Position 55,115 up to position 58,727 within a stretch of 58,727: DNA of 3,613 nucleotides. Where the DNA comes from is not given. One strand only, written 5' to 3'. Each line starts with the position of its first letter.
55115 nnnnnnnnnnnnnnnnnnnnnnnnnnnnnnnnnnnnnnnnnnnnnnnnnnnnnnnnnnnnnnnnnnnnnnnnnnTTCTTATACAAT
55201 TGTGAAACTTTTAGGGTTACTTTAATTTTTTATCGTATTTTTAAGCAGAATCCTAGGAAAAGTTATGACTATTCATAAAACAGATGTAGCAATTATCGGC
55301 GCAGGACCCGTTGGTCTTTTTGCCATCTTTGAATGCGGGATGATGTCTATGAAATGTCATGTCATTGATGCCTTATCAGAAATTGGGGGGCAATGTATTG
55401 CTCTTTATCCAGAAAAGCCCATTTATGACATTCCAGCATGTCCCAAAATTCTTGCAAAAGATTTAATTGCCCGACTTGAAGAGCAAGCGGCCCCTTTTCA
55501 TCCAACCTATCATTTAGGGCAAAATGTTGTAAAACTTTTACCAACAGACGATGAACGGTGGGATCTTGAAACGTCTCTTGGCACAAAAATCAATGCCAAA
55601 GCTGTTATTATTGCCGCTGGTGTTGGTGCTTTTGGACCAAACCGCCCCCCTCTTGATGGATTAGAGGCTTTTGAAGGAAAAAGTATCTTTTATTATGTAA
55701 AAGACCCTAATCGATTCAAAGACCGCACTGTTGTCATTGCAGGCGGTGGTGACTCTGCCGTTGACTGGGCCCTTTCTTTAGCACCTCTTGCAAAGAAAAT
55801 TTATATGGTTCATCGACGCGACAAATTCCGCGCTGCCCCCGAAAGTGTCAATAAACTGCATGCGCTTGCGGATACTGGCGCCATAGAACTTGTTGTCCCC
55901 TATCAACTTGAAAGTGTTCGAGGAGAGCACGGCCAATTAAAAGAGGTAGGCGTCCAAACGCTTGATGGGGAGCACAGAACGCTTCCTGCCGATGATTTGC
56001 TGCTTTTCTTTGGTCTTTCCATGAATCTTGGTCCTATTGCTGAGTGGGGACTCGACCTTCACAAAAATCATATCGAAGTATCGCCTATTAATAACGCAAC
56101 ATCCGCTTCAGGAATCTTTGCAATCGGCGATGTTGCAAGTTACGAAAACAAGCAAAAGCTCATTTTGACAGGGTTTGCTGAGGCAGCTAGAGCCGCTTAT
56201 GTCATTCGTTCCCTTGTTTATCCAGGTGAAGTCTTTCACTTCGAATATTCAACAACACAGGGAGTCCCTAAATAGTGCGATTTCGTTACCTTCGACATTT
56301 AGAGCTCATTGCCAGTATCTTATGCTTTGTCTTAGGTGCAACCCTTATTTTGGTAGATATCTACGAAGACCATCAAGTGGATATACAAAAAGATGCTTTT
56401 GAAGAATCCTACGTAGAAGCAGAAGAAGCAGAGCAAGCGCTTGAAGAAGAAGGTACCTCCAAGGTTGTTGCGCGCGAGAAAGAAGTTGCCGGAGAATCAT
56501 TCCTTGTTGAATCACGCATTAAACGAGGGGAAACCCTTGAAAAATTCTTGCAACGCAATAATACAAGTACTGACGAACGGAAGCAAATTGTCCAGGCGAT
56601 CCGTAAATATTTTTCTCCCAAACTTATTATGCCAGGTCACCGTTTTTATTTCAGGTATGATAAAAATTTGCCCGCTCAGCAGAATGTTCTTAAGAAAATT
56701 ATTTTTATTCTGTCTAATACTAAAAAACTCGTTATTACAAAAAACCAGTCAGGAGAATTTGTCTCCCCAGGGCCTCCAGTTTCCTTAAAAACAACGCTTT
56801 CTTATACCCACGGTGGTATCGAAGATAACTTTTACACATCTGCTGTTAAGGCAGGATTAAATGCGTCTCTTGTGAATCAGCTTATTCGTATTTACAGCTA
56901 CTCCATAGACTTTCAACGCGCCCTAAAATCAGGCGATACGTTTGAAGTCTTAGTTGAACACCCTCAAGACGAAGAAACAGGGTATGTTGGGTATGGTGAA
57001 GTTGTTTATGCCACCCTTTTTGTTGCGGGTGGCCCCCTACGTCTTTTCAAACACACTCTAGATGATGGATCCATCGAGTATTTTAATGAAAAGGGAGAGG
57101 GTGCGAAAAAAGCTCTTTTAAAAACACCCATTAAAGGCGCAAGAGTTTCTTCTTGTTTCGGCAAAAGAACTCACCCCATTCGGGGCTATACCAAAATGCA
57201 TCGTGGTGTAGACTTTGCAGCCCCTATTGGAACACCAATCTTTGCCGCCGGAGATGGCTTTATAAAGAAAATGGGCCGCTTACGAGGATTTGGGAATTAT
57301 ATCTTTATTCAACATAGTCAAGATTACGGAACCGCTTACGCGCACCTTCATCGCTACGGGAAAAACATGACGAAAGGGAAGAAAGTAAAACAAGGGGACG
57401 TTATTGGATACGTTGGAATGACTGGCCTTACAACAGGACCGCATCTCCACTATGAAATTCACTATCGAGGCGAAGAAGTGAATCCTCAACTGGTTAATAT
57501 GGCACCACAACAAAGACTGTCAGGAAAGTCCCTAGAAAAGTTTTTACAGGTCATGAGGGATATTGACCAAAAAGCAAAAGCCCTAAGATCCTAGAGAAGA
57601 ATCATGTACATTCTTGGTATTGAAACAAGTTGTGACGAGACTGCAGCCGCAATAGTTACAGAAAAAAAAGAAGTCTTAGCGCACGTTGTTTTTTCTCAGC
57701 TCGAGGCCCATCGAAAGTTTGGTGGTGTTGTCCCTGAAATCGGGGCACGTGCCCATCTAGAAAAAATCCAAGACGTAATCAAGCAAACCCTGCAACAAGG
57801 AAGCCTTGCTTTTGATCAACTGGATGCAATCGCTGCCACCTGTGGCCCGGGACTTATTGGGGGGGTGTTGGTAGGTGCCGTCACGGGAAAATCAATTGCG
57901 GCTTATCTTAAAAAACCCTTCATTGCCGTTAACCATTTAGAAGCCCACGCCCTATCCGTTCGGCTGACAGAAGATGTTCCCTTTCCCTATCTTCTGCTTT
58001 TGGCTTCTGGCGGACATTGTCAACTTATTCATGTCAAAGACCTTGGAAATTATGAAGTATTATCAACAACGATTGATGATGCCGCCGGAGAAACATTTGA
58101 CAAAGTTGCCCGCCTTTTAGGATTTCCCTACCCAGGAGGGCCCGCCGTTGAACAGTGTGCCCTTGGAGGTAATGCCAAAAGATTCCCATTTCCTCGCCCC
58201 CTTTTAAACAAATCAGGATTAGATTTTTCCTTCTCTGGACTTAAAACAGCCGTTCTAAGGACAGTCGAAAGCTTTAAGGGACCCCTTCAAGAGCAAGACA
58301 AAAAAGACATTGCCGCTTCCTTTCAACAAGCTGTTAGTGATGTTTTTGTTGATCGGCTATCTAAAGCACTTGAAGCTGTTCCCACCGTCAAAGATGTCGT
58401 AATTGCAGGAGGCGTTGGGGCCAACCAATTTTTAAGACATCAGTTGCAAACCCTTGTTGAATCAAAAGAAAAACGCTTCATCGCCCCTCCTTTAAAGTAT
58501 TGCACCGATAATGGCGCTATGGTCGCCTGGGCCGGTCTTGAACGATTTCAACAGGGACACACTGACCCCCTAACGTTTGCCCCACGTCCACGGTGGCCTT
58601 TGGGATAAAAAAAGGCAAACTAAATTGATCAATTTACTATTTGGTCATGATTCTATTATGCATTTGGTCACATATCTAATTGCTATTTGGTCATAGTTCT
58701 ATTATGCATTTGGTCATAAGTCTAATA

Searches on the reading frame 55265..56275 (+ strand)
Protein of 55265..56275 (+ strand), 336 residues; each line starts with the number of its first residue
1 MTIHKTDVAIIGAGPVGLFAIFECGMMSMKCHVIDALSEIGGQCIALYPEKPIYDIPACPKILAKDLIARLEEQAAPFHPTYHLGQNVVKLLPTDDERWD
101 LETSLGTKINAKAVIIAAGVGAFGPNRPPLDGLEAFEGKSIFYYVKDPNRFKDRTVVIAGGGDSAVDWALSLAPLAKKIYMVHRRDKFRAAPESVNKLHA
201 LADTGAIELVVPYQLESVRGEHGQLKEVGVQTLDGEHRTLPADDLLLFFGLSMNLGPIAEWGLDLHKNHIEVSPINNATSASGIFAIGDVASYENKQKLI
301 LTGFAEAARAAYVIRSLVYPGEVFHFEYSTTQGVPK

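Call 7: search_protein_families(library=pfam, proteins=[window:55265-56275:+], max_evalue=0.01)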
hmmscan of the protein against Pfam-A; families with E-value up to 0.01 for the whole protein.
window:55265-56275:+ (336 aa): 8 families
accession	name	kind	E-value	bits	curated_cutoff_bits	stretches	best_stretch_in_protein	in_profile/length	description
PF07992.20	Pyr_redox_2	-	5.5e-26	92.1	26.1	1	7-295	2-279/291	Pyridine nucleotide-disulphide oxidoreductase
PF13738.12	Pyr_redox_3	-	3.2e-20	73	30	1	79-288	95-305/305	Pyridine nucleotide-disulphide oxidoreductase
PF00070.33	Pyr_redox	-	3.1e-09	37.7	22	1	156-228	2-77/82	Pyridine nucleotide-disulphide oxidoreductase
PF03486.20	HI0933_like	-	1.5e-06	28.3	50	0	7-41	2-36/244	HI0933-like protein Rossmann domain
PF00743.25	FMO-like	-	0.00012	21.1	22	1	129-185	158-215/532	Flavin-binding monooxygenase-like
PF01266.30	DAO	-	0.00042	20.4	27.9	0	81-122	165-206/353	FAD dependent oxidoreductase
PF13450.12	NAD_binding_8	-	0.0008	20.1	21.9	1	10-44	1-35/68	NAD(P)-binding Rossmann-like domain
PF01946.23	Thi4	-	0.0041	16.8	26.2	0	3-42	15-55/235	Thi4 family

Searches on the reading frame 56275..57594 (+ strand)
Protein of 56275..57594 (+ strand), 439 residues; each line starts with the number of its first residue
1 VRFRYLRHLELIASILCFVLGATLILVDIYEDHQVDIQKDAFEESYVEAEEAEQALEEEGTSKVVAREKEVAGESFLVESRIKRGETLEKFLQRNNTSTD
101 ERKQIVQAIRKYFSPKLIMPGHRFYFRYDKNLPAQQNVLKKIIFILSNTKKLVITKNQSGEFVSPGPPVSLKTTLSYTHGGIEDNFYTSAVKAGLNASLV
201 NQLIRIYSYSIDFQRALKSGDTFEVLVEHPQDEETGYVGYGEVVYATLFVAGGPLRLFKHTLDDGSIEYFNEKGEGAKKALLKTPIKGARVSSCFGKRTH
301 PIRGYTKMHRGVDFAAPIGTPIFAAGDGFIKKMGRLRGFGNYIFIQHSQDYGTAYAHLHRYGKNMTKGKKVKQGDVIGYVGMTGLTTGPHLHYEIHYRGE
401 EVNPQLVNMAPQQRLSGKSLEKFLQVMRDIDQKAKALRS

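Call 7: search_protein_families(library=pfam, proteins=[window:56275-57594:+], max_evalue=0.01)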
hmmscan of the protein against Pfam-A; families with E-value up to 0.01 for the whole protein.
window:56275-57594:+ (439 aa): 2 families
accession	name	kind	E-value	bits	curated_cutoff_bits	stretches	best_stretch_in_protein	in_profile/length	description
PF01551.29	Peptidase_M23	-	3.2e-32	111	28.7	1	307-404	1-96/96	Peptidase family M23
PF19425.4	Csd3_N2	-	6.2e-08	33.1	27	1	178-295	9-120/122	Csd3 second domain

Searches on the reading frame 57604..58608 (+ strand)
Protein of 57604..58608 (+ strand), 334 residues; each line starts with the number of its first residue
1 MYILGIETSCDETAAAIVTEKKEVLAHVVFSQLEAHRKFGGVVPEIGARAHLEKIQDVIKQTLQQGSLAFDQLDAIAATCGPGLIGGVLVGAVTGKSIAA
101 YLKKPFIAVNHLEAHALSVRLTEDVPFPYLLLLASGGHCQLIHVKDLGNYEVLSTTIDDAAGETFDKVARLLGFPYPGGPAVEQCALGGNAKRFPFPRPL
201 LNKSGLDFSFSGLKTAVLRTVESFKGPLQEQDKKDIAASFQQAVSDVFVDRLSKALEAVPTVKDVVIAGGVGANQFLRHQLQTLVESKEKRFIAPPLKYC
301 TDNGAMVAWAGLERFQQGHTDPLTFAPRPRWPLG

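Call 7: search_protein_families(library=pfam, proteins=[window:57604-58608:+], max_evalue=0.01)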
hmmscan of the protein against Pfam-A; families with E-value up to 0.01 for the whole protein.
window:57604-58608:+ (334 aa): 3 families
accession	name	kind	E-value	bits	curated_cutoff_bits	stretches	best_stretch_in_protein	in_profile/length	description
PF00814.31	TsaD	-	4e-93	312.4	24.8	1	23-309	1-264/264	tRNA N6-adenosine threonylcarbamoyltransferase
PF22521.2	HypF_C_2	-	7.3e-07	29.6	27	1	222-304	151-236/241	Carbamoyltransferase, Kae1-like Domain, second subdomain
PF02543.21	Carbam_trans_N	-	0.00011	22.1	24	1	230-281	270-320/346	Carbamoyltransferase N-terminus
